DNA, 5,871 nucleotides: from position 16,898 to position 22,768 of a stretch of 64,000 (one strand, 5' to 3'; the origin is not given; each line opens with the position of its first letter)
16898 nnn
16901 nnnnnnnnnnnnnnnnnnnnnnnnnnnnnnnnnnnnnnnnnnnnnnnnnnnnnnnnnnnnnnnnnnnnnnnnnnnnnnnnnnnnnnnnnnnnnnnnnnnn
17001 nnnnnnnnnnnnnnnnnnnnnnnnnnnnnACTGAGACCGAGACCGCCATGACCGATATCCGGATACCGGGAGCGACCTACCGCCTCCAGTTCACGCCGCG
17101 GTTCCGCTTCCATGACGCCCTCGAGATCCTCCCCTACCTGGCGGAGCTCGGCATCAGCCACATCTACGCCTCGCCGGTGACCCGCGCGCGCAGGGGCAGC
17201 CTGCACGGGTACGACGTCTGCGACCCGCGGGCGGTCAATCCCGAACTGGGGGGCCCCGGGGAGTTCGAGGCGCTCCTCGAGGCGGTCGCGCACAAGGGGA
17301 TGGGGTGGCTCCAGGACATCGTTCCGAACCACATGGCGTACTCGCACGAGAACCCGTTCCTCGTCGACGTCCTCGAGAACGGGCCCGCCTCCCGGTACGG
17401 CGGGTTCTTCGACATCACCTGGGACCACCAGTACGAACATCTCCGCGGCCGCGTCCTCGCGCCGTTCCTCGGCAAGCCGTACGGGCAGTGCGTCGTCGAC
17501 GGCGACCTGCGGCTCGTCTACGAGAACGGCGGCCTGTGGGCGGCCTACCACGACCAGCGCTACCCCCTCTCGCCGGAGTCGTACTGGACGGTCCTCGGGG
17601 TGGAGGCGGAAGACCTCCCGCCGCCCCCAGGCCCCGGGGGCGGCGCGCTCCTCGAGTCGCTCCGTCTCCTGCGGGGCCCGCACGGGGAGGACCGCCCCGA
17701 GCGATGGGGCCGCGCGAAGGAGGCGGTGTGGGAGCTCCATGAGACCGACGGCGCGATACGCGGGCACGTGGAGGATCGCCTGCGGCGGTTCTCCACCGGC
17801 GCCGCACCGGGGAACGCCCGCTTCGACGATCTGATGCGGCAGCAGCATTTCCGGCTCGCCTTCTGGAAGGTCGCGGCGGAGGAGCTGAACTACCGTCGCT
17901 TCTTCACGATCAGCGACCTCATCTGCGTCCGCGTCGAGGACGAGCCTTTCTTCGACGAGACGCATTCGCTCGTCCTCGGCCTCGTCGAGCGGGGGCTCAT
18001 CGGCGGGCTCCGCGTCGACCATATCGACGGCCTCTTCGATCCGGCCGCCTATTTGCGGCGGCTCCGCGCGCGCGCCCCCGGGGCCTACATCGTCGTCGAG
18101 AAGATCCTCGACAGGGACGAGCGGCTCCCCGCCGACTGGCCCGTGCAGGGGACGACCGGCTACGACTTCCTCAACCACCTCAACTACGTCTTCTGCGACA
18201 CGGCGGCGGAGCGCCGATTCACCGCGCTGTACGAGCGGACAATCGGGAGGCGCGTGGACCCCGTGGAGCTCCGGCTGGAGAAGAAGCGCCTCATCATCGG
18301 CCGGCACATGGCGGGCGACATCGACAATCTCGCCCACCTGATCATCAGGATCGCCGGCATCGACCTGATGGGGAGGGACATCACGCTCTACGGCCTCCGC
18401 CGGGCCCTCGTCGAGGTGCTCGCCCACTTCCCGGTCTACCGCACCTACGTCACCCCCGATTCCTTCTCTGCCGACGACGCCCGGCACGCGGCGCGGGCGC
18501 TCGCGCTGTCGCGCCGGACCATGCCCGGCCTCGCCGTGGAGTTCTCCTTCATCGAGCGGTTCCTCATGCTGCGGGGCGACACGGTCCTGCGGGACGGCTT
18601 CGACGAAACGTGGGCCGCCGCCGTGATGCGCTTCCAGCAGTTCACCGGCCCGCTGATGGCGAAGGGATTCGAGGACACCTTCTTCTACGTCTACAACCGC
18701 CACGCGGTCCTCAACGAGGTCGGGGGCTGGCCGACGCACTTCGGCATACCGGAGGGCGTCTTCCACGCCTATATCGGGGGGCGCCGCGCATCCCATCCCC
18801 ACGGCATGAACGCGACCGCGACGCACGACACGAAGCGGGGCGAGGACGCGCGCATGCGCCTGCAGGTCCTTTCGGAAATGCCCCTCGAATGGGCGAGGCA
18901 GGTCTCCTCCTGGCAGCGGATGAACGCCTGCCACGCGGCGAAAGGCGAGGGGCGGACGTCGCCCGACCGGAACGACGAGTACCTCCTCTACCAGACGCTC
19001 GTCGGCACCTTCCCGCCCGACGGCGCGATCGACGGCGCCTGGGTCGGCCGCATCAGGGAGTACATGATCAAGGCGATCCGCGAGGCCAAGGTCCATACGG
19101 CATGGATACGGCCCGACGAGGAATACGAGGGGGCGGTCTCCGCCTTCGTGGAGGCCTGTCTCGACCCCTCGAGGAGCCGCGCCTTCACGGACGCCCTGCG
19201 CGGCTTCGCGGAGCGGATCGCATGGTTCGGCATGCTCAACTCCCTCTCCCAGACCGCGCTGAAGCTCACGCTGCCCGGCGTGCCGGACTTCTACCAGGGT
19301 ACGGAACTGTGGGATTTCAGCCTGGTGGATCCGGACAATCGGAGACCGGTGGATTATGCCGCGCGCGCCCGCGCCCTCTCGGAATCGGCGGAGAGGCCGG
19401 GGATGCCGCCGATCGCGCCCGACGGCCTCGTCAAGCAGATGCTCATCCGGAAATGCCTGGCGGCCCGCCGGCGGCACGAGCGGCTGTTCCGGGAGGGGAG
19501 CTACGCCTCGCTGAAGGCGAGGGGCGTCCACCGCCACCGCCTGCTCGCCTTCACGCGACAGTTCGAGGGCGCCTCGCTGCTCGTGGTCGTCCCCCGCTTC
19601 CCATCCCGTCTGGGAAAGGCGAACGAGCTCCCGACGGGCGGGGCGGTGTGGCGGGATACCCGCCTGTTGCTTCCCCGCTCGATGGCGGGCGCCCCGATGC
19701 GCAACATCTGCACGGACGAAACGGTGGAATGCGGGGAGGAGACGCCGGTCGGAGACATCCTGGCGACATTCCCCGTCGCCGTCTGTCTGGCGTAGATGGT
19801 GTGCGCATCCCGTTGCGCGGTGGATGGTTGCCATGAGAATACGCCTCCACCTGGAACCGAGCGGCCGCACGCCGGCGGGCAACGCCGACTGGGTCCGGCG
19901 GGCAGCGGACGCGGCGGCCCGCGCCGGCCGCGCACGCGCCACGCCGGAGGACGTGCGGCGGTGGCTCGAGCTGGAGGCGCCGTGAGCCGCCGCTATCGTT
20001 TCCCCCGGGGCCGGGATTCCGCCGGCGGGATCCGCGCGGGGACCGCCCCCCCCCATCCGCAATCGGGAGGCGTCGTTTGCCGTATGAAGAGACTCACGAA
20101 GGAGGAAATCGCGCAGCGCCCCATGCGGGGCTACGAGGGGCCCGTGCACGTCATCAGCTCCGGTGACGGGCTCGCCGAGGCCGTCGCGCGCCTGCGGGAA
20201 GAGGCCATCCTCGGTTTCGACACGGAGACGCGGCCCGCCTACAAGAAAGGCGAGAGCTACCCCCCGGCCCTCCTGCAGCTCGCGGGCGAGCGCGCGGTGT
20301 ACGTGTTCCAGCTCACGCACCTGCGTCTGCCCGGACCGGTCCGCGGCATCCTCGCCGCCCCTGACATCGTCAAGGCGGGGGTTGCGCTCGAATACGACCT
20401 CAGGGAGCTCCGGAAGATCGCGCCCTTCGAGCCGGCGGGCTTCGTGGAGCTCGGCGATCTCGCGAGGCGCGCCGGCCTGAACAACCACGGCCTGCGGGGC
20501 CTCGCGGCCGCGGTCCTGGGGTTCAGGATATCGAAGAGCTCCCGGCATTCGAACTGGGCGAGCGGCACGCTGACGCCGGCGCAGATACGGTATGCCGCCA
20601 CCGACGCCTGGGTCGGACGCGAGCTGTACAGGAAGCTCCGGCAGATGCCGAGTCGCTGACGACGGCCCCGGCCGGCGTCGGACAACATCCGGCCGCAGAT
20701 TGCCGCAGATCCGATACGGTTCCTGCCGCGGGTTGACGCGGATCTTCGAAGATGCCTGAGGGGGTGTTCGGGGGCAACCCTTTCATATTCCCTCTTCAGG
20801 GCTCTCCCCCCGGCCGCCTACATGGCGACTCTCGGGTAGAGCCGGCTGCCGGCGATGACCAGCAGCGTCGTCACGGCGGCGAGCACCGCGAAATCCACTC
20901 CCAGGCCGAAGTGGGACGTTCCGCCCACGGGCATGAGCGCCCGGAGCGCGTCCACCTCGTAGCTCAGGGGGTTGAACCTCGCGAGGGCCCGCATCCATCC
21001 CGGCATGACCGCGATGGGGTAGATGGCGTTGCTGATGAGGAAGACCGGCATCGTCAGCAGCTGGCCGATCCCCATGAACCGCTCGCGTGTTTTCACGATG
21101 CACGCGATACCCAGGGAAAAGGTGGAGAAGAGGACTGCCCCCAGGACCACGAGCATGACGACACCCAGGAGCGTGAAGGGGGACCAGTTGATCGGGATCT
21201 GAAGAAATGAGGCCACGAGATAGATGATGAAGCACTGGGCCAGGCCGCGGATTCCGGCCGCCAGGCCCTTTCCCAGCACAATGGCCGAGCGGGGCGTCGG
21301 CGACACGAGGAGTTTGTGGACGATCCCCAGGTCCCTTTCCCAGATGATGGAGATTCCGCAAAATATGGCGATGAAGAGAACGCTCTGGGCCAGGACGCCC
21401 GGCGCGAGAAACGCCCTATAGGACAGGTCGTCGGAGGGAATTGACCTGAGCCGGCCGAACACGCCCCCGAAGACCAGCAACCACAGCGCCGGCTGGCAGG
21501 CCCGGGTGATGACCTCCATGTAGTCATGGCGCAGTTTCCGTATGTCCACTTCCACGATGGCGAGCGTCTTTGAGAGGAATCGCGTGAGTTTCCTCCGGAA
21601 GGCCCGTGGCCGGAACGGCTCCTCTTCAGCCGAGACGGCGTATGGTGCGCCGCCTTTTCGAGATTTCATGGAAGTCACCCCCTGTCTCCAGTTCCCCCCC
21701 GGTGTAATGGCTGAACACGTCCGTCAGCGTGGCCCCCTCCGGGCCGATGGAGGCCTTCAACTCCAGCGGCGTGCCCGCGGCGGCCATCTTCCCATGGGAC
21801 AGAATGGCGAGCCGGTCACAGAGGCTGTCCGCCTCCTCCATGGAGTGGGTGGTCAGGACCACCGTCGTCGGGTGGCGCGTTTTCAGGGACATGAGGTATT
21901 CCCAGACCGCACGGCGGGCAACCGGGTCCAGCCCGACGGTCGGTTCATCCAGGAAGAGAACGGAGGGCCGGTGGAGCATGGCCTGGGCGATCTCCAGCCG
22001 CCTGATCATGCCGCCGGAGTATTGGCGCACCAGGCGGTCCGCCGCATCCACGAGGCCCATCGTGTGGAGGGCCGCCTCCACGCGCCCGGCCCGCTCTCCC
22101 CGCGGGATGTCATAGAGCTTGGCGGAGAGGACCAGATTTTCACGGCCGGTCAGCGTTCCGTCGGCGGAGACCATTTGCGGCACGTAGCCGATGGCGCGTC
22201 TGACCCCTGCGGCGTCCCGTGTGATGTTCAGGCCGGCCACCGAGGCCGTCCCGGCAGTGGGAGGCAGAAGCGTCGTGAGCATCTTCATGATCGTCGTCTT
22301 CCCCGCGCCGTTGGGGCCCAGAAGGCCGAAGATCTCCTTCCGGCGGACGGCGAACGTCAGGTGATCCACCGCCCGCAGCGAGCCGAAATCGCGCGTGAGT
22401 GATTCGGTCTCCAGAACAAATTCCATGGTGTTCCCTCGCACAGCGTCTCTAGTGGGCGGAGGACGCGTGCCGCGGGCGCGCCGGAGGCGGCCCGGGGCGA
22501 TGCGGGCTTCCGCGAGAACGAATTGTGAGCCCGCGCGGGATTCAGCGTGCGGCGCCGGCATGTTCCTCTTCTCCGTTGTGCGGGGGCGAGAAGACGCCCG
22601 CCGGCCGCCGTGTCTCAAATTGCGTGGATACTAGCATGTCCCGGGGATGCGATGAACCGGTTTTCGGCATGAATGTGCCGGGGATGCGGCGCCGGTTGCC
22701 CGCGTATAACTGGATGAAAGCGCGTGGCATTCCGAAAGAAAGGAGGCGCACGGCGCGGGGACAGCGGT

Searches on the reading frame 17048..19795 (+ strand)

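Call 66: search_protein_families(library=pfam, proteins=[window:17048-19795:+], max_evalue=0.001)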
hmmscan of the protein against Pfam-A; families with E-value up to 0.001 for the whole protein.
window:17048-19795:+ (915 aa): 1 family
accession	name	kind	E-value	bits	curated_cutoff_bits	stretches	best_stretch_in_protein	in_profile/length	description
PF00128.31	Alpha-amylase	-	2.3e-14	53.9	22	1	27-101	24-97/446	Alpha amylase, catalytic domain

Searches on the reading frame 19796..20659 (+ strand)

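Call 36: search_protein_families(library=pfam, proteins=[window:19796-20659:+], max_evalue=0.01)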
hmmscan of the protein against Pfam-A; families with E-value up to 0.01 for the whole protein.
window:19796-20659:+ (287 aa): 1 family
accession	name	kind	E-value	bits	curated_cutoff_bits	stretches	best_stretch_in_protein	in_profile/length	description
PF01612.26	DNA_pol_A_exo1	-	5.7e-20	72.3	23.6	1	118-284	2-171/173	3'-5' exonuclease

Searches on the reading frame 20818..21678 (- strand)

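Call 36: search_protein_families(library=pfam, proteins=[window:20818-21678:-], max_evalue=0.01)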
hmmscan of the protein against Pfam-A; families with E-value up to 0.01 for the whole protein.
window:20818-21678:- (286 aa): 4 families
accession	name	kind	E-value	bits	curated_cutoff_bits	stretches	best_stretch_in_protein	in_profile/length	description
PF01061.29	ABC2_membrane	-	3e-37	128.6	26.9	1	45-248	10-209/211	ABC-2 type transporter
PF12698.13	ABC2_membrane_3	-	4.6e-19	69.1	31.6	1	82-277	155-345/347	ABC-2 family transporter protein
PF12730.13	ABC2_membrane_4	-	0.0002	21.8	27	1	48-198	8-163/179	ABC-2 family transporter protein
PF12679.13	ABC2_membrane_2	-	0.00062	19.6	27.2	1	102-223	81-207/283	ABC-2 family transporter protein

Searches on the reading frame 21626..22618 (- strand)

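Call 36: search_protein_families(library=pfam, proteins=[window:21626-22618:-], max_evalue=0.01)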
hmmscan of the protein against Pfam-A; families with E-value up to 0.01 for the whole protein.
window:21626-22618:- (330 aa): 10 families
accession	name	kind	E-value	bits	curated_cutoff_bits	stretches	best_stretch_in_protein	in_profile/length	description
PF00005.33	ABC_tran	-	4.3e-32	112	25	1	85-227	2-136/137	ABC transporter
PF13304.12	AAA_21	-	3.9e-13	50.6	27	1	195-262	233-302/304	AAA domain, putative AbiEii toxin, Type IV TA system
PF13476.12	AAA_23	-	8.6e-05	23.7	27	1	77-117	6-42/201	AAA domain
PF13175.12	AAA_15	-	0.0001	22.5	32.1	0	99-118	28-47/374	AAA ATPase domain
PF13555.12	AAA_29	-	0.001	19.2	27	1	88-122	16-50/61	P-loop containing region of AAA domain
PF13604.12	AAA_30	-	0.0018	18.5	27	1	92-138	16-60/191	AAA domain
PF01078.27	Mg_chelatase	-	0.0046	16.8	20.3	0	90-125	18-53/207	Magnesium chelatase, subunit ChlI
PF10686.14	YAcAr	-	0.0049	17.1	28.2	0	235-271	14-49/66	YspA, cpYpsA-related SLOG family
PF13401.12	AAA_22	-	0.0064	17.3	27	0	95-159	6-33/130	AAA domain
PF00004.35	AAA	-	0.008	17.1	21.2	0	99-225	3-65/131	ATPase family associated with various cellular activities (AAA)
